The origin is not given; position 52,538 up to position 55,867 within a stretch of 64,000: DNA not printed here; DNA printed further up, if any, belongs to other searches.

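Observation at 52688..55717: Covalently duplicated PilB/GspE secretion ATPase (two complete motor modules in one polypeptide)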

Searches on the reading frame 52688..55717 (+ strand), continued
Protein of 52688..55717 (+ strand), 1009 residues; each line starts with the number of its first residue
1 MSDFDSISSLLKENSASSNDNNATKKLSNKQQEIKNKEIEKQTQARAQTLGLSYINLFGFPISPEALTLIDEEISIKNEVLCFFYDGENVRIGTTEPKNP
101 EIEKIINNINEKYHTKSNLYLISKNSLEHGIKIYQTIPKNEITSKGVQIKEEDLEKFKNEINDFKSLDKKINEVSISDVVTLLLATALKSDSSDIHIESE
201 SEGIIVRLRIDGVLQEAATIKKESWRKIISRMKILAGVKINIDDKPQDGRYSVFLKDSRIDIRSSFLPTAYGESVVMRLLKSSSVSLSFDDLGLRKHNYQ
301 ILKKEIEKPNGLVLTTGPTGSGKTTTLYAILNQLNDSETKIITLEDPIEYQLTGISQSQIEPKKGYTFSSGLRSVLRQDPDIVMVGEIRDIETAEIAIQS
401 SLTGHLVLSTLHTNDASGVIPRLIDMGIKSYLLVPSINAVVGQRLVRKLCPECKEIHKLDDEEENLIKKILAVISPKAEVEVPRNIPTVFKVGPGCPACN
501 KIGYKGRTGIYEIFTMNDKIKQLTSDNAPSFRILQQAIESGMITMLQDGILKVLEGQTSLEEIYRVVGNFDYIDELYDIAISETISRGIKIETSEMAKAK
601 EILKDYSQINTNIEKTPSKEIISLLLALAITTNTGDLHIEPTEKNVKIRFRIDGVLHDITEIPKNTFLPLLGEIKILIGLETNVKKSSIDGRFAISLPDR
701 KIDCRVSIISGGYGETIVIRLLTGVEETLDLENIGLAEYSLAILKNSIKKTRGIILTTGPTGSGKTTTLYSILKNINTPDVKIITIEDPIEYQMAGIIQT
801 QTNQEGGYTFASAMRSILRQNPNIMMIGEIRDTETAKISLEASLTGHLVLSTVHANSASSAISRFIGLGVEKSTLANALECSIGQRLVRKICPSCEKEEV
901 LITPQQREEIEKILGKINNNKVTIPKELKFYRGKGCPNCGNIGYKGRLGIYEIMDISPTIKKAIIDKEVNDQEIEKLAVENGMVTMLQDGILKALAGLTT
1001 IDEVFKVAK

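Call 18: search_solved_structures(query=window:52688-55714:+, max_evalue=1e-20)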
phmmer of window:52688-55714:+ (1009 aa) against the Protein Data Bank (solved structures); distinct sequences matched with E-value up to 1e-20: 20.
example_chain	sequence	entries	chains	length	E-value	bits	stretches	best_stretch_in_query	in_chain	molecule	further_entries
4ksr_A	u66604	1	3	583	3.2e-104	353.1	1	170-597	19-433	Type II secretion system protein E, Hemolysin-coregulated protein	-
1p9r_A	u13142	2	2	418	6.7e-104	352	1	160-565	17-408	General secretion pathway protein E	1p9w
4kss_A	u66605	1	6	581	7.5e-104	351.8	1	170-567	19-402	Type II secretion system protein E, hemolysin-coregulated protein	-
3jc8_Ba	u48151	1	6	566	6.5e-102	345.4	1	40-564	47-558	Type IV-A pilus assembly ATPase PilB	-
4pht_A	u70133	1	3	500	3.9e-100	339.5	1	159-567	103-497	General secretory pathway protein E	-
5zfr_A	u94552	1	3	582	6.7e-99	335.5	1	47-567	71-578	Type IV pilus biogenesis ATPase PilB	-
6olj_C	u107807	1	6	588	5.4e-98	332.4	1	45-567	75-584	Type IV pilus biogenesis ATPase PilB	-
5tsg_B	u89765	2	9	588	1.1e-97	331.4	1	45-567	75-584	Type IV pilus biogenesis ATPase PilB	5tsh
5oiu_A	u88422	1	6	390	3.9e-91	309.7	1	177-462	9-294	Type IV pilus assembly protein PilF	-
5it5_F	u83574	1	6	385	7.2e-91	308.9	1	183-462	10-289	ATP binding motif-containing protein PilF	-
6ejf_A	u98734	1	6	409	9.5e-91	308.5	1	183-462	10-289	Type IV pilus assembly protein PilF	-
6f8l_G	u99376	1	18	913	1.7e-90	307.7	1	168-462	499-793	Type IV pilus assembly protein PilF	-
3jvu_A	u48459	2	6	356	2e-32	115.4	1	181-450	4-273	Twitching mobility protein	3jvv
5zfq_A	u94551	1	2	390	1.1e-31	113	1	287-426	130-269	Twitching motility pilus retraction protein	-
6ojx_A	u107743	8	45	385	1.2e-31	112.9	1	287-431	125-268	Twitching motility pilus retraction ATPase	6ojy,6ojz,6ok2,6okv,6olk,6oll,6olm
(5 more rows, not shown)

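Call 19: find_encoding_contigs(protein=P0020, flank=10000, max_places=2)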
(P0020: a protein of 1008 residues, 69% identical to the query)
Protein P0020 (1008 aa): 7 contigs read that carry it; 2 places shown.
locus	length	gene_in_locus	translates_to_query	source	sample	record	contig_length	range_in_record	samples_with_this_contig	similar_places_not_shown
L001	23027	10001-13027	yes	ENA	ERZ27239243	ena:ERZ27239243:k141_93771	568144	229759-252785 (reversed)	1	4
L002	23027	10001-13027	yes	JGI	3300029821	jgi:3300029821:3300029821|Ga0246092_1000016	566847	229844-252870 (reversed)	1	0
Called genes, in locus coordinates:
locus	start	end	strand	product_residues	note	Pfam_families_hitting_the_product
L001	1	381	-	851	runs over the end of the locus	PF00521:DNA_topoisoIV, PF03989:DNA_gyraseA_C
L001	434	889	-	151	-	-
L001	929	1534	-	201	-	PF00334:NDK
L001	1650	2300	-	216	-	PF13483:Lactamase_B_3, PF12706:Lactamase_B_2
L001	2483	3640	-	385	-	-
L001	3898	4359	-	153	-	-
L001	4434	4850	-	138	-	-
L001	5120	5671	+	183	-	-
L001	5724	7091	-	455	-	PF00587:tRNA-synt_2b, PF03129:HGTP_anticodon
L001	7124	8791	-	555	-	PF03485:Arg_tRNA_synt_N, PF00750:tRNA-synt_1d, PF05746:DALR_1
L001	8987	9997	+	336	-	-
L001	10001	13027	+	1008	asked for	PF13604:AAA_30 (faint), PF00437:T2SSE, PF00004:AAA (faint), PF00005:ABC_tran (faint), PF02492:cobW (faint), PF04851:ResIII (faint), PF12775:AAA_7 (faint), PF00437:T2SSE, +6 more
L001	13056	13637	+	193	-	PF01997:Translin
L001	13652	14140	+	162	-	PF00149:Metallophos, PF12850:Metallophos_2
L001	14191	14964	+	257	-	PF00459:Inositol_P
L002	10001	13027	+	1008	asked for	PF13604:AAA_30 (faint), PF00437:T2SSE, PF00004:AAA (faint), PF00005:ABC_tran (faint), PF02492:cobW (faint), PF04851:ResIII (faint), PF12775:AAA_7 (faint), PF00437:T2SSE, +6 more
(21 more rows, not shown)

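Call 20: find_encoding_contigs(protein=P0104, flank=10000, max_places=2)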
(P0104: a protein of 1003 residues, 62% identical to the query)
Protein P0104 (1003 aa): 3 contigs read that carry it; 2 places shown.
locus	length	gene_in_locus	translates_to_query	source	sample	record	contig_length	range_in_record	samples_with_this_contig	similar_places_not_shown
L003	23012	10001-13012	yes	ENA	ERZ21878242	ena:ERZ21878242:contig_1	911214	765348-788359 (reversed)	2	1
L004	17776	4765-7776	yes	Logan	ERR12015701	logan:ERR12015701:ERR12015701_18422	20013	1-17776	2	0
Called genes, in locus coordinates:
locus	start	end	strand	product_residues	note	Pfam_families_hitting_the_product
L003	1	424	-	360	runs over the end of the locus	PF13207:AAA_17 (weak), PF00406:ADK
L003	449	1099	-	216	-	PF13483:Lactamase_B_3, PF12706:Lactamase_B_2 (weak)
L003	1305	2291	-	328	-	-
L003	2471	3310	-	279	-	PF00753:Lactamase_B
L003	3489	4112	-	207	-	-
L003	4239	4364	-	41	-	-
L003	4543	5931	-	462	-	PF00587:tRNA-synt_2b, PF03129:HGTP_anticodon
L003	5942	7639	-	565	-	PF03485:Arg_tRNA_synt_N, PF00750:tRNA-synt_1d, PF05746:DALR_1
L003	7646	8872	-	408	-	PF00579:tRNA-synt_1b, PF22421:SYY_C-terminal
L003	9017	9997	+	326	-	-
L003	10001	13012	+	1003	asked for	PF05157:MshEN (faint), PF01637:ATPase_2 (faint), PF04851:ResIII (faint), PF00437:T2SSE, PF16796:Microtub_bd (faint), PF00004:AAA (faint), PF00005:ABC_tran (faint), PF00437:T2SSE, +8 more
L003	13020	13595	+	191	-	PF01997:Translin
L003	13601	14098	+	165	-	PF00149:Metallophos, PF12850:Metallophos_2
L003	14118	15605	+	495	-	-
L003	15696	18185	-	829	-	PF00005:ABC_tran (faint), PF02463:SMC_N (faint), PF03193:RsgA_GTPase (faint), PF13191:AAA_16 (faint), PF13476:AAA_23 (faint), PF13481:AAA_25 (faint), PF13555:AAA_29 (faint), PF17755:UvrA_DNA-bind, +3 more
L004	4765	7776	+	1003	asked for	PF05157:MshEN (faint), PF01637:ATPase_2 (faint), PF04851:ResIII (faint), PF00437:T2SSE, PF16796:Microtub_bd (faint), PF00004:AAA (faint), PF00005:ABC_tran (faint), PF00437:T2SSE, +8 more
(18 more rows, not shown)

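Call 21: find_encoding_contigs(protein=P0010, flank=10000, max_places=2)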
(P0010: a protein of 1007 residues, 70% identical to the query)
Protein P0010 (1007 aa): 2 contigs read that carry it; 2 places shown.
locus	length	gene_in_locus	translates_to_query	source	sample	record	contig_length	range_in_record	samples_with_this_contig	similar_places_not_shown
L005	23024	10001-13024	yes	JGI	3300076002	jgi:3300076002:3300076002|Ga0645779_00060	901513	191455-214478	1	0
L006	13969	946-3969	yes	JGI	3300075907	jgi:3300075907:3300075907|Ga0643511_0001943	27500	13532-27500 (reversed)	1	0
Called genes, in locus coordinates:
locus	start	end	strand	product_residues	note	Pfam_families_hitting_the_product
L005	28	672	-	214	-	PF13483:Lactamase_B_3, PF12706:Lactamase_B_2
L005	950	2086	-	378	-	-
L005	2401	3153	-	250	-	-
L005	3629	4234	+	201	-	-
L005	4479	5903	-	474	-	PF28494:GlyRS_ins_1 (faint), PF00587:tRNA-synt_2b, PF03129:HGTP_anticodon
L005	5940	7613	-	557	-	PF03485:Arg_tRNA_synt_N, PF00750:tRNA-synt_1d, PF05746:DALR_1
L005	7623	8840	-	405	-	PF00579:tRNA-synt_1b, PF22421:SYY_C-terminal, PF01479:S4 (weak)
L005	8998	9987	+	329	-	-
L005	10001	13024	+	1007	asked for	PF00004:AAA (faint), PF05157:MshEN (weak), PF20720:nSTAND3 (faint), PF00437:T2SSE, PF00005:ABC_tran (faint), PF02492:cobW (faint), PF04851:ResIII (faint), PF00437:T2SSE, +9 more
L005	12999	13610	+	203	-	PF01997:Translin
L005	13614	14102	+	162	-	PF00149:Metallophos, PF12850:Metallophos_2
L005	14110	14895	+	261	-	PF00459:Inositol_P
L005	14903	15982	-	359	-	PF07963:N_methyl, PF09603:Fib_succ_major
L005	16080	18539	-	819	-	PF00005:ABC_tran (faint), PF01637:ATPase_2 (faint), PF02463:SMC_N (faint), PF03193:RsgA_GTPase (faint), PF13173:AAA_14 (faint), PF13191:AAA_16 (faint), PF13401:AAA_22 (faint), PF17755:UvrA_DNA-bind, +6 more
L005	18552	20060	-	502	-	PF02934:GatB_N, PF02637:GatB_Yqey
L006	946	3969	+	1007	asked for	PF00004:AAA (faint), PF05157:MshEN (weak), PF20720:nSTAND3 (faint), PF00437:T2SSE, PF00005:ABC_tran (faint), PF02492:cobW (faint), PF04851:ResIII (faint), PF00437:T2SSE, +9 more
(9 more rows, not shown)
